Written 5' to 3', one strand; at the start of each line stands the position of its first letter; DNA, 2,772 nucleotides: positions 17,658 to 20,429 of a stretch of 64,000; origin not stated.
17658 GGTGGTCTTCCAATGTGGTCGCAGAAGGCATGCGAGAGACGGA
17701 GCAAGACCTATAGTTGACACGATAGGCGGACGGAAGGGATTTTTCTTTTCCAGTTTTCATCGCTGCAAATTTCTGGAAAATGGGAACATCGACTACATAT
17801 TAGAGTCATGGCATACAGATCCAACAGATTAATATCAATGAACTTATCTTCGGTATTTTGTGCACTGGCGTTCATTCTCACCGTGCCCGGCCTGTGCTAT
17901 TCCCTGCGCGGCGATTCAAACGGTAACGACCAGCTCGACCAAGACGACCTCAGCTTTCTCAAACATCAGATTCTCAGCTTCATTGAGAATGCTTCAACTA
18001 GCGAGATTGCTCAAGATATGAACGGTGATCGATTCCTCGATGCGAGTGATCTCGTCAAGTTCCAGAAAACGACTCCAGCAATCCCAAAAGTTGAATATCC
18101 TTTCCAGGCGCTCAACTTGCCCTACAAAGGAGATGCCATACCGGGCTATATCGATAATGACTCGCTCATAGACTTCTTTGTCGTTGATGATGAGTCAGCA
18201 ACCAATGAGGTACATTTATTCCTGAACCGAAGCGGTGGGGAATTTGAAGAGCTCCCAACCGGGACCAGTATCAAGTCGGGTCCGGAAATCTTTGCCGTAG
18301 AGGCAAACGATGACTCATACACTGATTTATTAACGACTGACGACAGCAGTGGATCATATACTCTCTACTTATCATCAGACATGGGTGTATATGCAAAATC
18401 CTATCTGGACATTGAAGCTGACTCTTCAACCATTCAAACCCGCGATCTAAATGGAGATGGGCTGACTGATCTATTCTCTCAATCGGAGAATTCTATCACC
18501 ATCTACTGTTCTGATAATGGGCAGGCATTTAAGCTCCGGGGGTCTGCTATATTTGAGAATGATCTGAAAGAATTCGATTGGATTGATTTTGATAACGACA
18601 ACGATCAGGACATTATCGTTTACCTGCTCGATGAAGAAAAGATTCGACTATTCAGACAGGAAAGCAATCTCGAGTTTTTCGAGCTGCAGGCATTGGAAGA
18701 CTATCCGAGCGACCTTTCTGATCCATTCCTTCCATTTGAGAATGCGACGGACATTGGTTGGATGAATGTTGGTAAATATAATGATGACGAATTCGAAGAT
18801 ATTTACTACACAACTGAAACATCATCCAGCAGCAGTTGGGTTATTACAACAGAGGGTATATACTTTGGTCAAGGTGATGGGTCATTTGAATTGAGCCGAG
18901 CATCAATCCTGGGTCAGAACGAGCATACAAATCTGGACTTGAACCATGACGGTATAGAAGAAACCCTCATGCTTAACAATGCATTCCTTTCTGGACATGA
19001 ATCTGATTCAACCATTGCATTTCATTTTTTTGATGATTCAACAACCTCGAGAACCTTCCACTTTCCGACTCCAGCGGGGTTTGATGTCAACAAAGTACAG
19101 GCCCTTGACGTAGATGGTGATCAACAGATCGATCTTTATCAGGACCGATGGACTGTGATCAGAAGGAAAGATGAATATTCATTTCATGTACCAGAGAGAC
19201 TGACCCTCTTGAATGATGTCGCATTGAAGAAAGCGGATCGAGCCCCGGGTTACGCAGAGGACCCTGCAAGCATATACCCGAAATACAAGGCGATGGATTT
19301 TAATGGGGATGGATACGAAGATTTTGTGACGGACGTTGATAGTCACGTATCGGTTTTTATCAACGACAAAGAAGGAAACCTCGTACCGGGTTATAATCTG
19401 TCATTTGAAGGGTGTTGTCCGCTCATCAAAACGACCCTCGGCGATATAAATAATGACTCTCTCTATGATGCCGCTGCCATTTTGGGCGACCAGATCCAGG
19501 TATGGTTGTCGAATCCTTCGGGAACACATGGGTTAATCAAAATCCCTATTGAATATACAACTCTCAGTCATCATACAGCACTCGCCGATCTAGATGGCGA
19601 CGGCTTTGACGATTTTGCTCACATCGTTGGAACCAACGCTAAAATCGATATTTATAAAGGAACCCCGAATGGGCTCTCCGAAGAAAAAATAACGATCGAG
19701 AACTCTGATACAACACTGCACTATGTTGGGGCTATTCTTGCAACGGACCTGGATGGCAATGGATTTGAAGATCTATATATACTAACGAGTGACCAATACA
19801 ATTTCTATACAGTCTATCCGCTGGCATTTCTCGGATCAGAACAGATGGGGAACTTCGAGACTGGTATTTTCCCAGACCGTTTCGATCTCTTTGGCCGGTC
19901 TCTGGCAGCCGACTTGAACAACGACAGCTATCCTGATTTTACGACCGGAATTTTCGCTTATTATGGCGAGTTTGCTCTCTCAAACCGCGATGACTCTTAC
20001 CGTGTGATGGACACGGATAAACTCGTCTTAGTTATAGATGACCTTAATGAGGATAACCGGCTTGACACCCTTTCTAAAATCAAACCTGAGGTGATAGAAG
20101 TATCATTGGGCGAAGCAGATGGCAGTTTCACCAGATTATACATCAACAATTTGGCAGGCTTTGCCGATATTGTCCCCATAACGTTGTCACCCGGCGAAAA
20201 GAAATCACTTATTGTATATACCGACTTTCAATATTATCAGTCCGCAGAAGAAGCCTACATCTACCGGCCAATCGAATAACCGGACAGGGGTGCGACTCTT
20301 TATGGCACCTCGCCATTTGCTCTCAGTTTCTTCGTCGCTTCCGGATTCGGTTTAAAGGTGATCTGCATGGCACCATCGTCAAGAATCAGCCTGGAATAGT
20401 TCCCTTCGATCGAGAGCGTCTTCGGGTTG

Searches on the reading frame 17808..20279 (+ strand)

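Call 109: search_protein_families(library=pfam, proteins=[window:17808-20279:+], max_evalue=0.00001)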
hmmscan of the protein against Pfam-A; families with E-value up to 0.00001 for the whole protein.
window:17808-20279:+ (823 aa): 2 families
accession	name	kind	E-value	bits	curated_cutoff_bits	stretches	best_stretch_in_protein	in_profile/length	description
PF13517.12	FG-GAP_3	-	1.8e-30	105.8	26.9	1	213-271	1-61/61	FG-GAP-like repeat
PF01839.29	FG-GAP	-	3.9e-07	30.2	22.1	0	590-604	5-19/37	FG-GAP repeat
